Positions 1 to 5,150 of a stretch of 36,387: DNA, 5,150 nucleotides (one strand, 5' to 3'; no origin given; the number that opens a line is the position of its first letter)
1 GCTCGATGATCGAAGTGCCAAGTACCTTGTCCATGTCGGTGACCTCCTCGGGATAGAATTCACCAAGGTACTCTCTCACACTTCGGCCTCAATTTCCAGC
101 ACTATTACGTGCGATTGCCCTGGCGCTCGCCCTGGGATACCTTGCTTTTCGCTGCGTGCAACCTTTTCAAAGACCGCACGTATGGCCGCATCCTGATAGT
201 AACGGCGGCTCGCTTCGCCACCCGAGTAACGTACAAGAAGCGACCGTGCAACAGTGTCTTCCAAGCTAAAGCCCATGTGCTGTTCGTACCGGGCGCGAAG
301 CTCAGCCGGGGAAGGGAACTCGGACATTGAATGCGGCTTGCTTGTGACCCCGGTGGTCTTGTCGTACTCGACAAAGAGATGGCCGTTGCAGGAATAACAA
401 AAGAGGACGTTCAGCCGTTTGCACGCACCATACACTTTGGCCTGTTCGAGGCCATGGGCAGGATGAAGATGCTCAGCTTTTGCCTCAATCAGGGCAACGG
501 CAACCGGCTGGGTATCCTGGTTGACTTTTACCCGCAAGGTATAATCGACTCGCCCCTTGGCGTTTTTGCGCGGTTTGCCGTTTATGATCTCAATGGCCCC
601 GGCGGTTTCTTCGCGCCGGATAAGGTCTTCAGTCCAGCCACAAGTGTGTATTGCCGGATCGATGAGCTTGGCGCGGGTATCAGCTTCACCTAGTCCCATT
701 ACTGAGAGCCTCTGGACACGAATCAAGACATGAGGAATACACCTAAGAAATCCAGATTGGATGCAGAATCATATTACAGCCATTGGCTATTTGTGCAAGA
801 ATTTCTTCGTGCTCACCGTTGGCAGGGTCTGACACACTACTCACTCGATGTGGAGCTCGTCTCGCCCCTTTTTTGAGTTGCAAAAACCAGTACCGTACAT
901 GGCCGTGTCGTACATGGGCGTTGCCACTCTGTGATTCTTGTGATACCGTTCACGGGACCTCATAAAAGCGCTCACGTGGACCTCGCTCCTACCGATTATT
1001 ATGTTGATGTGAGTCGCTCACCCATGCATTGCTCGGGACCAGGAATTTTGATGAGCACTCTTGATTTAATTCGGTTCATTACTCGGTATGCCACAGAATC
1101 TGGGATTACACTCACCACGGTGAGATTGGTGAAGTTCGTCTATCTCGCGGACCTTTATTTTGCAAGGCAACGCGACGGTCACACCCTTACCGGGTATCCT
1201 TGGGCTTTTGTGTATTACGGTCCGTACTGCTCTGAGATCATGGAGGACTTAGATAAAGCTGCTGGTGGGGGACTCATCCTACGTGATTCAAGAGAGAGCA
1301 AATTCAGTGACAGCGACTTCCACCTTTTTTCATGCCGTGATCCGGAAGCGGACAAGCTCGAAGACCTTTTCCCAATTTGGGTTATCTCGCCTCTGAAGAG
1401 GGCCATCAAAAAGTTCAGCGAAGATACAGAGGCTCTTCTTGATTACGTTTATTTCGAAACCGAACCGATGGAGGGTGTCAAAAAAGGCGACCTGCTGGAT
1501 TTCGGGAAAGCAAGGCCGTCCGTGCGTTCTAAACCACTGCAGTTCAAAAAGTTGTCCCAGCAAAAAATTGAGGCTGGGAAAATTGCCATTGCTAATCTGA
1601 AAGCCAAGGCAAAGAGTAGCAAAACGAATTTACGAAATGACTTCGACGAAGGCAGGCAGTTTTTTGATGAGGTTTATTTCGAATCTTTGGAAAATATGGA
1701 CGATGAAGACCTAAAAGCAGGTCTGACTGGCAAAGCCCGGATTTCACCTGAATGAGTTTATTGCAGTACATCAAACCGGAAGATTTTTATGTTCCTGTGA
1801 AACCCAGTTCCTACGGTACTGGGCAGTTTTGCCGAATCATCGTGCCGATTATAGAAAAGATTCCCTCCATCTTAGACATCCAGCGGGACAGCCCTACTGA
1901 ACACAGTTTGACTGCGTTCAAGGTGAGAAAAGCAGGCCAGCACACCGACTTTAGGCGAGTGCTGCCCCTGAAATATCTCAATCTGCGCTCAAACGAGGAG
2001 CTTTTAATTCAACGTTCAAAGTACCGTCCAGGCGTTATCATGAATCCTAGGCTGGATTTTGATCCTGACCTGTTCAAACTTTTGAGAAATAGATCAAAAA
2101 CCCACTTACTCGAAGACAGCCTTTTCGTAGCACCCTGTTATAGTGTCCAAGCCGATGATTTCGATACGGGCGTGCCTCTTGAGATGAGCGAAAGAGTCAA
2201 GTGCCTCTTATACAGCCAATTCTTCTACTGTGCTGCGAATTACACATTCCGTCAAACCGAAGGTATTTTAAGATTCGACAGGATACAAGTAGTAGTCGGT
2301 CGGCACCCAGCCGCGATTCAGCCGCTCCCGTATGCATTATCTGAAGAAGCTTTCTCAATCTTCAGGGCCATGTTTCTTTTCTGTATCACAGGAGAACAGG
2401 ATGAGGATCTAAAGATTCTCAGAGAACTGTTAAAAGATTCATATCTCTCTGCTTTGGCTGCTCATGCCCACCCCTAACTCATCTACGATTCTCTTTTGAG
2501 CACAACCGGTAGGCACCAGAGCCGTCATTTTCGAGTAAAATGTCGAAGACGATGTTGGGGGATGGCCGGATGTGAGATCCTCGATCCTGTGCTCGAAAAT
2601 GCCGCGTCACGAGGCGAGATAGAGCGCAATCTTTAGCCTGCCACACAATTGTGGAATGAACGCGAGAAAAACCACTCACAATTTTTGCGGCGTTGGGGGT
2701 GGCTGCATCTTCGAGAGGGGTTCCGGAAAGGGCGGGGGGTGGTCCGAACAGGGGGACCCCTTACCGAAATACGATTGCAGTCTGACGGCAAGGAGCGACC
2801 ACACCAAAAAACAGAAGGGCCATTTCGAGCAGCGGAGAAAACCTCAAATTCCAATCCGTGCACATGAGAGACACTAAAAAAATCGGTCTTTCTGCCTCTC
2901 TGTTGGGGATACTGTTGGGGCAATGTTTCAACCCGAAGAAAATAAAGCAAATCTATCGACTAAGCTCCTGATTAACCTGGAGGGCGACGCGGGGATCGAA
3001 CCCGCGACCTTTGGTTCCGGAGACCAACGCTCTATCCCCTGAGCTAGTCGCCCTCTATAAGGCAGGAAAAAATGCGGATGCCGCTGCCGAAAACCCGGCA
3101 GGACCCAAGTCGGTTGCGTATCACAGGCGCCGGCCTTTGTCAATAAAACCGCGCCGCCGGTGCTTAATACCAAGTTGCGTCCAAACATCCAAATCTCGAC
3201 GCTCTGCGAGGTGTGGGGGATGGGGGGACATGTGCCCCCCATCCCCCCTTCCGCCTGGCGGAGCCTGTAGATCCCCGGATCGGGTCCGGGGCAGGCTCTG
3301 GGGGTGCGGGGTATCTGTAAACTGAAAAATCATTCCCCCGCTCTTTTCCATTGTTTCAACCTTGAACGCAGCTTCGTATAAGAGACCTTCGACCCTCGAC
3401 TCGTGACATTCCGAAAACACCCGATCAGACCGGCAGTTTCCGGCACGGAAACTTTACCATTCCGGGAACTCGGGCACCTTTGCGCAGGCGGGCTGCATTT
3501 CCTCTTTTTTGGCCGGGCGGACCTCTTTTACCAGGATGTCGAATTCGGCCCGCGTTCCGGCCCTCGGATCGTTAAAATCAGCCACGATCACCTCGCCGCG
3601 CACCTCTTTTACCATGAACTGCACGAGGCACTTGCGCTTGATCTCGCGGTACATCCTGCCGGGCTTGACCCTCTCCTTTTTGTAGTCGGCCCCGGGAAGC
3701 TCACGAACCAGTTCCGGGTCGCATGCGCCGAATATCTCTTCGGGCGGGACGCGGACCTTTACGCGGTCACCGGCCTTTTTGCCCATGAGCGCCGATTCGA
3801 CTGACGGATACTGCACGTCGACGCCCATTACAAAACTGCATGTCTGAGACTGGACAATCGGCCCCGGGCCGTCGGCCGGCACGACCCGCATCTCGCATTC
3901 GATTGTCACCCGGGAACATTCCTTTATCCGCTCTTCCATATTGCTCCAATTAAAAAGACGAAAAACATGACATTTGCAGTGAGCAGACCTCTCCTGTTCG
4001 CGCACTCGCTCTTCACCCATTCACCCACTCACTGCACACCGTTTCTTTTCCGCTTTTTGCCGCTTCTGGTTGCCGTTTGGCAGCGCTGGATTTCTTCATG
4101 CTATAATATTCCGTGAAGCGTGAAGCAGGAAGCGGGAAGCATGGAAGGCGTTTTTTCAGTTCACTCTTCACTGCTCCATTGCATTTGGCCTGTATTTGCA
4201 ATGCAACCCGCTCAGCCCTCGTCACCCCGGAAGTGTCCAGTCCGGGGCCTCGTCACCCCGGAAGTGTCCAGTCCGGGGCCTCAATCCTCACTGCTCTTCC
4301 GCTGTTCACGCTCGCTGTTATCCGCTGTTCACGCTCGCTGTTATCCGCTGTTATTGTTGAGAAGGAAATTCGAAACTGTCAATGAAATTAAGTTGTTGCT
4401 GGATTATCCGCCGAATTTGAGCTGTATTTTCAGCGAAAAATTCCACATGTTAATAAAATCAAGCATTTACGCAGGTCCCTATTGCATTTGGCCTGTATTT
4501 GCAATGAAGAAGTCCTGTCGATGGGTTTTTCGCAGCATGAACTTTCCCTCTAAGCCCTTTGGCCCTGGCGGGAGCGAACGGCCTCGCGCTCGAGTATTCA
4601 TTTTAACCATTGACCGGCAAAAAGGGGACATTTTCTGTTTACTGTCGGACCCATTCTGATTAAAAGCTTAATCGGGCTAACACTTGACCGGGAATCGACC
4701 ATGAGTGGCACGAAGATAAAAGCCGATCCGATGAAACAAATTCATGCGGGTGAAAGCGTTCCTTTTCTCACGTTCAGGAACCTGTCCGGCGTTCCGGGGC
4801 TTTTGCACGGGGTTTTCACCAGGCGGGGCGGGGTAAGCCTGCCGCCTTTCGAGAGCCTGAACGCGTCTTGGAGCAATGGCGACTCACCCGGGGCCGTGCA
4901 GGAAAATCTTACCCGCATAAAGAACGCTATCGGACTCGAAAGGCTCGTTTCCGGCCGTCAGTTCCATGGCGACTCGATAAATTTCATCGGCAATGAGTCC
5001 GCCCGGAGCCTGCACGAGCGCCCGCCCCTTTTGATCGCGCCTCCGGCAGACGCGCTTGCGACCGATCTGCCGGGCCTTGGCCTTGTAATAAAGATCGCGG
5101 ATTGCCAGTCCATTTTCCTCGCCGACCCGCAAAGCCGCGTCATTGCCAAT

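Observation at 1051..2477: Panacea (DUF4065)-like antitoxin coupled to an unassigned 241-aa partner: candidate new PanA-type toxin-antitoxin or defence pair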

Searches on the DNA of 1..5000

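Call 96: search_rna_families(source=window, start=1, end=5000, threshold=evalue, max_evalue=0.1)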
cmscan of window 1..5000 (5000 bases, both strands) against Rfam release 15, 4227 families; matches with E-value up to 0.1: 1.
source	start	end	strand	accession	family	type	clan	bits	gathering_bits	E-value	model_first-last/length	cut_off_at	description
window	2981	3053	-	RF00005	tRNA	Gene; tRNA;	CL00001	64.7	29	7e-13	1-71/71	no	tRNA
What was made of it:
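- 2978..3053 (-): Context: tRNA-Arg(CCG), the boundary with the higher-GC chromosome. Rfam tRNA 64.7 bits (call 96).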

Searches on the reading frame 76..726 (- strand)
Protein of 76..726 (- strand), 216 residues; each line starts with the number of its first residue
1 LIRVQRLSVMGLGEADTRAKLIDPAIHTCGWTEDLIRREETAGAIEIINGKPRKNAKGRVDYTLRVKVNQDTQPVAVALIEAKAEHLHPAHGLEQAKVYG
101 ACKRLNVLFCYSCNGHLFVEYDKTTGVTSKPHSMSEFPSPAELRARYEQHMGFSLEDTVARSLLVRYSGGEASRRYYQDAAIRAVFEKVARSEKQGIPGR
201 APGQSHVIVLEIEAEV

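Call 3: search_protein_families(library=pfam, proteins=[window:76-726:-], max_evalue=1)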
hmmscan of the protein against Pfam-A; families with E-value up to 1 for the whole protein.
window:76-726:- (216 aa): 1 family
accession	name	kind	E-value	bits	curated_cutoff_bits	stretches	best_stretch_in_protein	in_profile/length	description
PF04313.20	HSDR_N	-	0.00084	19.7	25.1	1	54-125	122-194/198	Type I restriction enzyme R protein N terminus (HSDR_N)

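Call 4: search_protein_families(library=padloc, proteins=[window:76-726:-], max_evalue=1)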
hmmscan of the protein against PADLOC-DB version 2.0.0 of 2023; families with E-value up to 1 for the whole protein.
window:76-726:- (216 aa): 1 family
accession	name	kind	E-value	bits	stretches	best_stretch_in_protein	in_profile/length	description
PDLC03049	REase_I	-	1.9e-21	73.8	1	7-195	4-189/807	Type I restriction enzyme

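Call 5: search_protein_families(library=ncbifam, proteins=[window:76-726:-], max_evalue=1)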
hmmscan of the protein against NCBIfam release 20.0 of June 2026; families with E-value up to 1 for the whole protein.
window:76-726:- (216 aa): 2 families
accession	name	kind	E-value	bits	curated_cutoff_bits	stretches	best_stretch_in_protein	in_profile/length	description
NF046051.1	restrict_EcoAI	equivalog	9.1e-34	116.9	550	1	13-194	2-178/768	EcoAI/FtnUII family type I restriction enzme subunit R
NF008521.0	PRK11448.1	equivalog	9.3e-07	27.2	729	1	6-194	225-434/1123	type I restriction-modification system endonuclease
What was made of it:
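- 76..726 (-): Context: truncated type I restriction R-subunit (HsdR) N-terminal fragment. PADLOC REase_I E 2e-21 (calls 4, 5).
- Checked: An HsdR N-terminal fragment lies at 76-726 (-): NCBIfam EcoAI-type R subunit, E 9e-34, covering only positions 2-178 of 768; PADLOC REase_I, E 2e-21 (calls 4, 5).
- The window copy abuts an HsdR fragment (calls 4, 5). Gene 2 has no sequence-level family assignment (calls 3-5).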
